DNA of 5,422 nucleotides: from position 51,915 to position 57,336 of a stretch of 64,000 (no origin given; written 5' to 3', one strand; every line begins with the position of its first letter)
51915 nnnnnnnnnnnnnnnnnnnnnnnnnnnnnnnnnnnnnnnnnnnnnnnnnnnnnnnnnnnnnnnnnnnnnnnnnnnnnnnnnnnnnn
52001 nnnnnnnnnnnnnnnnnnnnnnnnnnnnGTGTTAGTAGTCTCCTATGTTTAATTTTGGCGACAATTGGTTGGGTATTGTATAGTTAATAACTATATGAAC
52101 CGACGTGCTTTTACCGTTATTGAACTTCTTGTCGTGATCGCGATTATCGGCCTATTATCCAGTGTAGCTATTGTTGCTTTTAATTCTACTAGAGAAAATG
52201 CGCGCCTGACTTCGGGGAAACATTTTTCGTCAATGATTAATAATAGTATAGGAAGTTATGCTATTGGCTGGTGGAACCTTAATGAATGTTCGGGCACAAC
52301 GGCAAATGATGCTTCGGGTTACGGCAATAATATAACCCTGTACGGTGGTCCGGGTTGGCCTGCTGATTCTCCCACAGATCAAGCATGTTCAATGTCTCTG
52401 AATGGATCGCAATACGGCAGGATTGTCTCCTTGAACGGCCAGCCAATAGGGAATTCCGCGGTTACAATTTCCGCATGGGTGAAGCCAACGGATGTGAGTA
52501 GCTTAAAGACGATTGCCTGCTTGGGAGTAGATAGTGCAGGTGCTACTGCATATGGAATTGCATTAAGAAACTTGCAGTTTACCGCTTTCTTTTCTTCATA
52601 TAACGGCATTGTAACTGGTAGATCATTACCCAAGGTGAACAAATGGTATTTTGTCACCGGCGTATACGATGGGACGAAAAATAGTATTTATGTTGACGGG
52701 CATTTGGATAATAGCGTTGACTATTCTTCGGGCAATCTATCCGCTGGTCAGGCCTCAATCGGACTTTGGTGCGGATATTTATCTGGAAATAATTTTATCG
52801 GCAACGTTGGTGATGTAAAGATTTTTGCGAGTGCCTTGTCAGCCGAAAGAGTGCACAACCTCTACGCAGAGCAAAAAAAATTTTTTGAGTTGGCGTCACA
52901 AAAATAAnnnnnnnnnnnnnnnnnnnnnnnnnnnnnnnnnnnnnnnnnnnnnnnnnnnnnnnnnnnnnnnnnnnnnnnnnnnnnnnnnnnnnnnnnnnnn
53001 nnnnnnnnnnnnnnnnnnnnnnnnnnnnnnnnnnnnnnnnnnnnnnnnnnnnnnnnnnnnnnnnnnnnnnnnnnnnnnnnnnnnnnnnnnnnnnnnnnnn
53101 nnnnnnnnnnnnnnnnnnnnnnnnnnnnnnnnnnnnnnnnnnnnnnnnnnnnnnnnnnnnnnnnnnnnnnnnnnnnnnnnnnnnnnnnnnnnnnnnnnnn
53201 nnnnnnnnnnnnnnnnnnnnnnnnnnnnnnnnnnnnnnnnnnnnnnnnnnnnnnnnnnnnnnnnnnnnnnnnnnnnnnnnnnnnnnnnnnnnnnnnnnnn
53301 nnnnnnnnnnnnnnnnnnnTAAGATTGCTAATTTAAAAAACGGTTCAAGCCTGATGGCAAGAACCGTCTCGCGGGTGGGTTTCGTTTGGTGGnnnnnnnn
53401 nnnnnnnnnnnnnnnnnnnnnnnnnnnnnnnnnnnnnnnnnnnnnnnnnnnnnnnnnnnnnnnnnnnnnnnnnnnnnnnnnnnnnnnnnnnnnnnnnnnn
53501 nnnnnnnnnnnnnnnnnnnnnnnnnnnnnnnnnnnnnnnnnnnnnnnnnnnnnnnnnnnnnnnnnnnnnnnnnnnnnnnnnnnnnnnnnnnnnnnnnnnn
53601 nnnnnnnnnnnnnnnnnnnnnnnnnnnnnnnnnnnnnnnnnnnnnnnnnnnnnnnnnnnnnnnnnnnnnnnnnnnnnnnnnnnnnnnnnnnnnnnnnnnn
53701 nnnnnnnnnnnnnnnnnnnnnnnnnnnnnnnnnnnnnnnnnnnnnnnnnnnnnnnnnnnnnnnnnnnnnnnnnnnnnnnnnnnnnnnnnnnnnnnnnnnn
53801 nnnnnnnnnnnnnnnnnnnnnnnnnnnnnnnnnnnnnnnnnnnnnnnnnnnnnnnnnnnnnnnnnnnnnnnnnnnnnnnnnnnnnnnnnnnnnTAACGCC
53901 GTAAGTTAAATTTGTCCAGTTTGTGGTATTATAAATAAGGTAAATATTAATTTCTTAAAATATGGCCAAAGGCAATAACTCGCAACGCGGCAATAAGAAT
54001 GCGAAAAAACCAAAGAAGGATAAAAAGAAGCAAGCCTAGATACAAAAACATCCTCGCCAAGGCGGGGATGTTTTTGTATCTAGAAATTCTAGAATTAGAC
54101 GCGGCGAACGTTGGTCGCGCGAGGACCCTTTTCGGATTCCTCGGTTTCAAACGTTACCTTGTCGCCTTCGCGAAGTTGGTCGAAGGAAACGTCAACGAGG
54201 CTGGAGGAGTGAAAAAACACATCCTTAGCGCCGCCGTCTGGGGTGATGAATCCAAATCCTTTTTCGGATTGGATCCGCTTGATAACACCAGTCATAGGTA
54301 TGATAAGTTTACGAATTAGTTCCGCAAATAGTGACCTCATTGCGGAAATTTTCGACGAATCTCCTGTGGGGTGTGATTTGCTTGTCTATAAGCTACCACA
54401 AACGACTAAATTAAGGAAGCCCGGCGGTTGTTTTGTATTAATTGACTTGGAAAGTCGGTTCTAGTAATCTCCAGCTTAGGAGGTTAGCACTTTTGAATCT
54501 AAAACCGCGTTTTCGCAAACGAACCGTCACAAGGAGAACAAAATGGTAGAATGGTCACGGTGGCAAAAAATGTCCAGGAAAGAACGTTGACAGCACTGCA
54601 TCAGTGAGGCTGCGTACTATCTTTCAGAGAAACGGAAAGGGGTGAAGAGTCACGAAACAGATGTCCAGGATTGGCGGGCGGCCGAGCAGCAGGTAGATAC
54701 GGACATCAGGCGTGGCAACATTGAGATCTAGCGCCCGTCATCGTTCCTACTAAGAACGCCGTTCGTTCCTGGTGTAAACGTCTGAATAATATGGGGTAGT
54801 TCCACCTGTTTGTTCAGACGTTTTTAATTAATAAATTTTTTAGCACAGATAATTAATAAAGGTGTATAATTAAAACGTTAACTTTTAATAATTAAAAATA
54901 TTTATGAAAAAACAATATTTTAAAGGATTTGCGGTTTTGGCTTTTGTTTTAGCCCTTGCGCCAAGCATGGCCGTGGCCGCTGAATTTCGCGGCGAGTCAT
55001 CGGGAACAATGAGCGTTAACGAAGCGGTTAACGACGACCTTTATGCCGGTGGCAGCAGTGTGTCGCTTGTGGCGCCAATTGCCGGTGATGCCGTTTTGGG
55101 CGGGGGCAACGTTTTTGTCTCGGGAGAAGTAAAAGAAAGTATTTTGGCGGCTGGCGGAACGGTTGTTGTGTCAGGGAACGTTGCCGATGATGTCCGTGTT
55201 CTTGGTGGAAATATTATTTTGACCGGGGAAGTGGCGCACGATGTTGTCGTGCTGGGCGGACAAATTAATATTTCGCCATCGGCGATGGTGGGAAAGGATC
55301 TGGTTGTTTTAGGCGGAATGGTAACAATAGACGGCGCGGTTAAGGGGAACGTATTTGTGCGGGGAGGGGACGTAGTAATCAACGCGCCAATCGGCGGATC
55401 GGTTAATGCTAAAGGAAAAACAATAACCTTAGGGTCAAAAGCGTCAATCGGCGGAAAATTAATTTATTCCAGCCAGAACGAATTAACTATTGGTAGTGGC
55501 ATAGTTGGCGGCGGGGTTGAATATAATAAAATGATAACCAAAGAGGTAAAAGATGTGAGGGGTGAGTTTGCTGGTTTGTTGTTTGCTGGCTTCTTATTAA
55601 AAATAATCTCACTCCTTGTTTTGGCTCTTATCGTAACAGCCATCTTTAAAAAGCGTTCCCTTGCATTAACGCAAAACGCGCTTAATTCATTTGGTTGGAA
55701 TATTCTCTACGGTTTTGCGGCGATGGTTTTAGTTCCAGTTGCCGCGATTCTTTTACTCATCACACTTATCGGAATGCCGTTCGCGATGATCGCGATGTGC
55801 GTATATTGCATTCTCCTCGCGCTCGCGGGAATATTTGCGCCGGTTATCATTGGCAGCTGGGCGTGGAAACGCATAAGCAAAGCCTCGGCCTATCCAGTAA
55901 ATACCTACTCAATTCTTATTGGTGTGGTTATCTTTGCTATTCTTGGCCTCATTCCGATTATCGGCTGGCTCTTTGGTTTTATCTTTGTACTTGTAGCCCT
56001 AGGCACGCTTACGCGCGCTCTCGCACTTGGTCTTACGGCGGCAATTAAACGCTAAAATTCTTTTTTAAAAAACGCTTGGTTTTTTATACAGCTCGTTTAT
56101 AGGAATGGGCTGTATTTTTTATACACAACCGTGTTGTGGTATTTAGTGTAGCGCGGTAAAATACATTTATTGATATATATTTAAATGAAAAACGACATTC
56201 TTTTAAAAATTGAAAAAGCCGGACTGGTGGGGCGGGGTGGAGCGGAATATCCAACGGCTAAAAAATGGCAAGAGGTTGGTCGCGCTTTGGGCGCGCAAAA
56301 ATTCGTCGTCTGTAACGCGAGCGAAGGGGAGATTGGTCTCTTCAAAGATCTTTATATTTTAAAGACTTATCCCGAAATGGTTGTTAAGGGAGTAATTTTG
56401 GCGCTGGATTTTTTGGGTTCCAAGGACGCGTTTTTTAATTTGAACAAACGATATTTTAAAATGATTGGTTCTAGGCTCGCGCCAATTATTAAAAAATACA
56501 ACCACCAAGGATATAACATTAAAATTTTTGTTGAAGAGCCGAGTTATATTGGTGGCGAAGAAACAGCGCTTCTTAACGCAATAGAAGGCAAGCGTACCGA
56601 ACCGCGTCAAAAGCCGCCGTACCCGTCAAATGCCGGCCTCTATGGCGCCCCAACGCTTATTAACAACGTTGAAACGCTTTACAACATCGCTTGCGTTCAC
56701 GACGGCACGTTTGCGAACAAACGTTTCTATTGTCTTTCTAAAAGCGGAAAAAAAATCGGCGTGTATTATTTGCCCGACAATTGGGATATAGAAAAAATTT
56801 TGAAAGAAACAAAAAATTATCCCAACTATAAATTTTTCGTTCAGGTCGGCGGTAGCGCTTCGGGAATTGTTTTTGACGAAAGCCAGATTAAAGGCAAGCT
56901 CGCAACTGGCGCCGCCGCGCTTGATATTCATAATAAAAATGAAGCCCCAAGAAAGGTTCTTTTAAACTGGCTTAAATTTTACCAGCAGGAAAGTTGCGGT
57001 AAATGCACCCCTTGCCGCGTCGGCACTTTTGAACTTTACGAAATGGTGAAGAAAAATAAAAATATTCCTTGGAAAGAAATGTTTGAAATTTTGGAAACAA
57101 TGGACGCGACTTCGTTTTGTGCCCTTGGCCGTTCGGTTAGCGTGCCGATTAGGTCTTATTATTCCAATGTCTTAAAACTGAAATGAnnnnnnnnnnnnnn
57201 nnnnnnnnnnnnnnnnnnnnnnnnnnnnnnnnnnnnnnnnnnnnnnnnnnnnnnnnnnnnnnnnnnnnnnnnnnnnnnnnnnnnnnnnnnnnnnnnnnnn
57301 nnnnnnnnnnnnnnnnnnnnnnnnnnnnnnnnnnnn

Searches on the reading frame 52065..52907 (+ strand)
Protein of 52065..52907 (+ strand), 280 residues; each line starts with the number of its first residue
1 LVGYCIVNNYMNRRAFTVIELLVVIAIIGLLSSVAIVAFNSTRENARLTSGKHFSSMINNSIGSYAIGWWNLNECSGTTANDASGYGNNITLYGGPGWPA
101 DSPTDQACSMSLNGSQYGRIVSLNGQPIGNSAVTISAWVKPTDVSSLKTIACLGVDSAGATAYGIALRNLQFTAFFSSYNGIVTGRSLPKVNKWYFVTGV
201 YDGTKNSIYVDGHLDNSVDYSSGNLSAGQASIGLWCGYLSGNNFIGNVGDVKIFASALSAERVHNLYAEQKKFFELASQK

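Call 49: search_protein_families(library=pfam, proteins=[window:52065-52907:+], max_evalue=0.0001)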
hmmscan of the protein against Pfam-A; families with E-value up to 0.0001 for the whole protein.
window:52065-52907:+ (280 aa): 2 families
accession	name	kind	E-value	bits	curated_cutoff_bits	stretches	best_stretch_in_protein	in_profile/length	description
PF13385.13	Laminin_G_3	-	5.6e-20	72.4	27.6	1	121-263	7-150/151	Concanavalin A-like lectin/glucanases superfamily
PF07963.17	N_methyl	-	3.2e-06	26.9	21.2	1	11-35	2-26/27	Prokaryotic N-terminal methylation motif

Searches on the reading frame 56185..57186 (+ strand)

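Call 14: search_protein_families(library=pfam, proteins=[window:56185-57186:+], max_evalue=0.00001)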
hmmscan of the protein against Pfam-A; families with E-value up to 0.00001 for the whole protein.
window:56185-57186:+ (333 aa): 2 families
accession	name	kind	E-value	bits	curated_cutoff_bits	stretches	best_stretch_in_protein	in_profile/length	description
PF01512.22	Complex1_51K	-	1.2e-32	113.3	31.2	1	9-169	1-149/150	Nuo51 FMN-binding domain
PF10589.14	NADH_4Fe-4S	-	3.6e-17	62.5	23.5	1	258-326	2-75/85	NADH-ubiquinone oxidoreductase-F iron-sulfur binding region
